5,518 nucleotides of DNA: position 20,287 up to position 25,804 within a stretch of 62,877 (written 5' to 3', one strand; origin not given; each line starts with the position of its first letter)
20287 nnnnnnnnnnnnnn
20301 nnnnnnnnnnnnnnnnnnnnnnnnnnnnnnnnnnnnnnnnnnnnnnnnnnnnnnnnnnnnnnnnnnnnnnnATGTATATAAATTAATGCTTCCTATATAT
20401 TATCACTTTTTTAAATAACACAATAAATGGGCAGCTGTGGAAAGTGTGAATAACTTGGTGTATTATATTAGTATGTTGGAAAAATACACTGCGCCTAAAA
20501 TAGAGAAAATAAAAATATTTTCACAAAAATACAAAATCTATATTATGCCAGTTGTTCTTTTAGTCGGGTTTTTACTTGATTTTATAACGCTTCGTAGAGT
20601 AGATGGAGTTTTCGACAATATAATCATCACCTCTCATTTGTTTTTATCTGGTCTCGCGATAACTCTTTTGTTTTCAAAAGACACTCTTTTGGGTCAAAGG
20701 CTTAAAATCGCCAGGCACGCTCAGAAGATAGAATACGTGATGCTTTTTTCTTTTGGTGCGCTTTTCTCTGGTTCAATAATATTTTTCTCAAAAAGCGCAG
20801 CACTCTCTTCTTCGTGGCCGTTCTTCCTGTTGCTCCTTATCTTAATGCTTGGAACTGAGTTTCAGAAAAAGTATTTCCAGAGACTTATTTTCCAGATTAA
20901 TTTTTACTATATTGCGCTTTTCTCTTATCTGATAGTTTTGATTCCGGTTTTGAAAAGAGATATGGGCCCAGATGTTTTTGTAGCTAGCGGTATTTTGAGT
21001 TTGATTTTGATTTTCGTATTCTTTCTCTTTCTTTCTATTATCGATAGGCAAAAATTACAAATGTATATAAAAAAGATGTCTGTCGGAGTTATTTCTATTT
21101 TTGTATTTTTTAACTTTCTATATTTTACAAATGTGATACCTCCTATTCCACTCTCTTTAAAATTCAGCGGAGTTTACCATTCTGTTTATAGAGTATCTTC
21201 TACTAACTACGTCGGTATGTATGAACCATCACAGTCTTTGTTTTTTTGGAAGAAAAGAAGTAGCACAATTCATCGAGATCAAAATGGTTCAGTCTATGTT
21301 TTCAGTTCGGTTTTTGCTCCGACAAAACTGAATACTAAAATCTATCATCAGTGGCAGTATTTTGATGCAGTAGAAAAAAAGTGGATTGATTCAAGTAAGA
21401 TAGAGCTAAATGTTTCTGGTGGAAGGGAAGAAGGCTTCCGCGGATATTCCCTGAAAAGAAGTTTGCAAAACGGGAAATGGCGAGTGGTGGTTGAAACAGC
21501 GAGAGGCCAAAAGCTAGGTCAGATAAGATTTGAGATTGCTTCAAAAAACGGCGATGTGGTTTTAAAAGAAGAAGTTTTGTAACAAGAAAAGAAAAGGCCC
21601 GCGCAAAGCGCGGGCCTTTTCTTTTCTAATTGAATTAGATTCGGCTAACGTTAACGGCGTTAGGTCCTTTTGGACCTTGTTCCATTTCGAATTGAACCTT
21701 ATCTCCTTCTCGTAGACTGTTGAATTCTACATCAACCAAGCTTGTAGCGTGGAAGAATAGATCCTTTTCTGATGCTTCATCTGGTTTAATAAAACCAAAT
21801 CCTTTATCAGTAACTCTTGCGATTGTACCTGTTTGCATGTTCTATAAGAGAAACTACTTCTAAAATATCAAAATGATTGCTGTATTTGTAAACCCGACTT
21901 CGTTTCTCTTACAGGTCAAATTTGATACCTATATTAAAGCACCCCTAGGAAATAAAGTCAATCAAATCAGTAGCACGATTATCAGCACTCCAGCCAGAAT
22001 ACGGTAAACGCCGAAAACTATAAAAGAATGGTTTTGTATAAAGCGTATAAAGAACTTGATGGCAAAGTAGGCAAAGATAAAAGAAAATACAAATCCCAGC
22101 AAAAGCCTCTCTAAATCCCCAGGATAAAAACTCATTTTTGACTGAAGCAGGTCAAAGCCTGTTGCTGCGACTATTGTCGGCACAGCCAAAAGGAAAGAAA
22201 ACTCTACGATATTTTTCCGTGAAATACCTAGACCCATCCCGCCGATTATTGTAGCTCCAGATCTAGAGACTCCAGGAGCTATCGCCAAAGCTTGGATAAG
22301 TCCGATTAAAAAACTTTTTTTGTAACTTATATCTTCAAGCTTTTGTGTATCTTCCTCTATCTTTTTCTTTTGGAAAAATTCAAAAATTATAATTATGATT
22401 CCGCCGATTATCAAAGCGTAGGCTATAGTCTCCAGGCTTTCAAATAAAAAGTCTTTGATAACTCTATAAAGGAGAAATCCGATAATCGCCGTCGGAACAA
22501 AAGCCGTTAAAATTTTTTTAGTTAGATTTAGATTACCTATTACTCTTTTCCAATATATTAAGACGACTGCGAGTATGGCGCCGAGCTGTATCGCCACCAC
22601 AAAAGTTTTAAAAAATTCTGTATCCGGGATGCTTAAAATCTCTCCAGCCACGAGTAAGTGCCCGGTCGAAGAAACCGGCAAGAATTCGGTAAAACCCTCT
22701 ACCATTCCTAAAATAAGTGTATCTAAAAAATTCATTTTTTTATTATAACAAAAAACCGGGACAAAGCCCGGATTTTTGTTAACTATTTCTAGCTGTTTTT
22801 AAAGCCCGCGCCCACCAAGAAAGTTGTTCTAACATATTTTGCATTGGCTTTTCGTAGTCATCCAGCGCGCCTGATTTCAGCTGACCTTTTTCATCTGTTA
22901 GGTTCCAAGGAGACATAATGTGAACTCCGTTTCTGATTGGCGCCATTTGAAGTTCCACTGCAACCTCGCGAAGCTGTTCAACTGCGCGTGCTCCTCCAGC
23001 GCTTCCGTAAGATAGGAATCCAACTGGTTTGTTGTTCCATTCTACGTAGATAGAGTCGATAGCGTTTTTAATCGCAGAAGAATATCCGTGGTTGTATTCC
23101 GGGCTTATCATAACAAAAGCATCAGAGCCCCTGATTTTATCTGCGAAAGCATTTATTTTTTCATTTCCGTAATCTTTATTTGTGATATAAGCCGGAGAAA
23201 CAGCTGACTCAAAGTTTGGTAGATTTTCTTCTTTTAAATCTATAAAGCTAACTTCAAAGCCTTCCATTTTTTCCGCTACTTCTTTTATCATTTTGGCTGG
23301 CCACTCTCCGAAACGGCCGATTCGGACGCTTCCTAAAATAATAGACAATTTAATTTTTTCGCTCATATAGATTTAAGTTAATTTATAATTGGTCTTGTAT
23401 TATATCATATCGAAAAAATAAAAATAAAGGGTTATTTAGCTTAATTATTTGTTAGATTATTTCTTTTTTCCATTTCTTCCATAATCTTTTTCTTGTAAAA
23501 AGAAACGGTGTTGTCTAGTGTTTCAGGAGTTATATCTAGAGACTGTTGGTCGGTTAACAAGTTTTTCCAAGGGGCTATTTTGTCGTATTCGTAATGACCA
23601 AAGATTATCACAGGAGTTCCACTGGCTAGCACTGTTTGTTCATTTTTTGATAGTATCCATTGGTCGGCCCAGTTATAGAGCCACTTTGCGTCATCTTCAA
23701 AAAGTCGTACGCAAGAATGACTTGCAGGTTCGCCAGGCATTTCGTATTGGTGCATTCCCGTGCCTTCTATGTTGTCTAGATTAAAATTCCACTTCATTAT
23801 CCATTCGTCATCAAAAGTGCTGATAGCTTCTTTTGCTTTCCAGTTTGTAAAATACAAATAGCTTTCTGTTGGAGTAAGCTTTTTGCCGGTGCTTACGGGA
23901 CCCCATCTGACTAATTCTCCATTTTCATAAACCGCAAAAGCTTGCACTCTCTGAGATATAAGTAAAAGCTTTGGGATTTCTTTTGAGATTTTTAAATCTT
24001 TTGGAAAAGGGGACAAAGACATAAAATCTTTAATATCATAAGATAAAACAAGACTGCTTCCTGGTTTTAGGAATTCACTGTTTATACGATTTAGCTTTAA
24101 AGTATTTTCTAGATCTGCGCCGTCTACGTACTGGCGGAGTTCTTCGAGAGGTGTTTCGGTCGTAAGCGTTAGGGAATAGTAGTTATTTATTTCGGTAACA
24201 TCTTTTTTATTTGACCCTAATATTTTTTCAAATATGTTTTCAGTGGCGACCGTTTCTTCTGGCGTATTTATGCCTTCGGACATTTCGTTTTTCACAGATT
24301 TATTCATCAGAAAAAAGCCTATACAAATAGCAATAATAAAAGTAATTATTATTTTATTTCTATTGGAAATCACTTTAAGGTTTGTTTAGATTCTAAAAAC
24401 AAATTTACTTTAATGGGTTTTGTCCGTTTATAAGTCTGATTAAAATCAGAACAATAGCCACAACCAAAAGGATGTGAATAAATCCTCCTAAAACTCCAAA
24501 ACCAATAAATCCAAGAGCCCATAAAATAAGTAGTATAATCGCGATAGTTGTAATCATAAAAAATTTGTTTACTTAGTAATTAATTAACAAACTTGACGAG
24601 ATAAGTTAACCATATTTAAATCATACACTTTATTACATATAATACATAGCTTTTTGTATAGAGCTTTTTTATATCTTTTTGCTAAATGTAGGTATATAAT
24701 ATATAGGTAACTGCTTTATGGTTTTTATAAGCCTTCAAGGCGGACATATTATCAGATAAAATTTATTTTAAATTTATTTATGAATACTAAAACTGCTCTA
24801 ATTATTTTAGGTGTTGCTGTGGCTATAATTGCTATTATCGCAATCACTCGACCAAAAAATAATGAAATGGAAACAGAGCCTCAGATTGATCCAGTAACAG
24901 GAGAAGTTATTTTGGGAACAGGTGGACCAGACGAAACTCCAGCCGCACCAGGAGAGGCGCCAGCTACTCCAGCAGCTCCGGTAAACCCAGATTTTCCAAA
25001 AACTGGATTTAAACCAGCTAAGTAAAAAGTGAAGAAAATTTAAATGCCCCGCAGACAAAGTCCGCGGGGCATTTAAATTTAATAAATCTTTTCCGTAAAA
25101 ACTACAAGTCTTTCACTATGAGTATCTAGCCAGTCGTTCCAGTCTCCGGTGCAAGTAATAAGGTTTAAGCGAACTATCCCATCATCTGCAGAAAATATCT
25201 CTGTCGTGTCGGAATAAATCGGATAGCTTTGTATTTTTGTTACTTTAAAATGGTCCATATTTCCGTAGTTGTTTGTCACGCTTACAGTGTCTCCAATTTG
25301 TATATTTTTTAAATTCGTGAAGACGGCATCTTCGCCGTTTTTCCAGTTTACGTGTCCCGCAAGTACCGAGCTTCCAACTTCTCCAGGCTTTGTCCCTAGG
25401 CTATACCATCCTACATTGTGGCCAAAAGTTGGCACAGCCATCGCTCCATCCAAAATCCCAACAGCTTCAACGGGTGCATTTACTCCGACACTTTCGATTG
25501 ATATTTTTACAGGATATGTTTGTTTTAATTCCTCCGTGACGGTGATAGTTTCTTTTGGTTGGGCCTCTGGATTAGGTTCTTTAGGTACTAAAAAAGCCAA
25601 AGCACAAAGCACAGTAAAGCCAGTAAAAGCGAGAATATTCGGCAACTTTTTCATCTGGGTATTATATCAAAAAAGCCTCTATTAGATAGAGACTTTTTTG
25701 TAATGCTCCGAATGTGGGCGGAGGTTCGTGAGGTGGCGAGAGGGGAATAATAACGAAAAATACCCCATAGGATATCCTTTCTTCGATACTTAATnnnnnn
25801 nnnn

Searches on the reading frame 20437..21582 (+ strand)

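Call 14: search_protein_families(library=pfam, proteins=[window:20437-21582:+], max_evalue=0.0001)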
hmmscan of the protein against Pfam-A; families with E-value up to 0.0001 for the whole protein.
window:20437-21582:+ (381 aa): 1 family
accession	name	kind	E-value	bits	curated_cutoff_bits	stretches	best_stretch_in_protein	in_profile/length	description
PF11141.13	DUF2914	-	1.4e-15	57.2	23.6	1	300-367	2-62/62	Protein of unknown function (DUF2914)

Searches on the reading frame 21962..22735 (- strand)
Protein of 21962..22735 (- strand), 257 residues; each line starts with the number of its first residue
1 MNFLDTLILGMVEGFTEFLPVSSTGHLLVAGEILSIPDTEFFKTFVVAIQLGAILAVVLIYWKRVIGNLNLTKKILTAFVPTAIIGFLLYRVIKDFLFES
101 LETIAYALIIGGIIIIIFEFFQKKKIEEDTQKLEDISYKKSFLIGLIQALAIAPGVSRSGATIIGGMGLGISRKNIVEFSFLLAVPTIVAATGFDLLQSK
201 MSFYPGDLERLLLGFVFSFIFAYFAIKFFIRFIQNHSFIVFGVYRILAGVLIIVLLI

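Call 14: search_protein_families(library=pfam, proteins=[window:21962-22735:-], max_evalue=0.0001)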
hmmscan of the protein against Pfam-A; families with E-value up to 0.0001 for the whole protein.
window:21962-22735:- (257 aa): 1 family
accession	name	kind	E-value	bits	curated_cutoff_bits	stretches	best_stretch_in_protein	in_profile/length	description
PF02673.24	BacA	-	1.7e-74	251.2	33.4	1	7-251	2-257/257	Bacitracin resistance protein BacA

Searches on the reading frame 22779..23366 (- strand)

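Call 14: search_protein_families(library=pfam, proteins=[window:22779-23366:-], max_evalue=0.0001)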
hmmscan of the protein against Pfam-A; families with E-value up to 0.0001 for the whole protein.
window:22779-23366:- (195 aa): 2 families
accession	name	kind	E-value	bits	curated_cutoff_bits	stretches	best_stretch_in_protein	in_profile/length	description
PF03358.20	FMN_red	-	4.3e-35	121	24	1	6-150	2-146/152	NADPH-dependent FMN reductase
PF02525.22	Flavodoxin_2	-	2.8e-07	30.9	27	1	9-108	5-105/198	Flavodoxin-like fold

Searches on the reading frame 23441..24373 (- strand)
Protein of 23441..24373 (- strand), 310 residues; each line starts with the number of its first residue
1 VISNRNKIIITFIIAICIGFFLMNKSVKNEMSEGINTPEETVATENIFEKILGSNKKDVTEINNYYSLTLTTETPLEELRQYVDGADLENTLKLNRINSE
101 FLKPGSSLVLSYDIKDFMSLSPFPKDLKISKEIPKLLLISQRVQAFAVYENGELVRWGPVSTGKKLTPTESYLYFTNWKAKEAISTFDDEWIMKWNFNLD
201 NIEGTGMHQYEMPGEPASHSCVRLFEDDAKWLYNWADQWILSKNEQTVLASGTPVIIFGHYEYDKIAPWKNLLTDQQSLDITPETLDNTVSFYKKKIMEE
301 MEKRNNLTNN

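Call 14: search_protein_families(library=pfam, proteins=[window:23441-24373:-], max_evalue=0.0001)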
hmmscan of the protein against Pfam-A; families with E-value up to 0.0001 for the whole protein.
window:23441-24373:- (310 aa): 1 family
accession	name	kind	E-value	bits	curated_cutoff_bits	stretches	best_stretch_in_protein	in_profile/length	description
PF03734.19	YkuD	-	2.2e-15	57.9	23.4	1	140-257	7-146/146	L,D-transpeptidase catalytic domain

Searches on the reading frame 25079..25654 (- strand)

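Call 14: search_protein_families(library=pfam, proteins=[window:25079-25654:-], max_evalue=0.0001)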
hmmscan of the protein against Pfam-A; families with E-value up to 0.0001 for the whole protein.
window:25079-25654:- (191 aa): 1 family
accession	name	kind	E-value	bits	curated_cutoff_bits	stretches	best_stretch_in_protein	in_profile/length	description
PF04203.18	Sortase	-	2.4e-20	73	26.6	1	51-188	1-123/125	Sortase domain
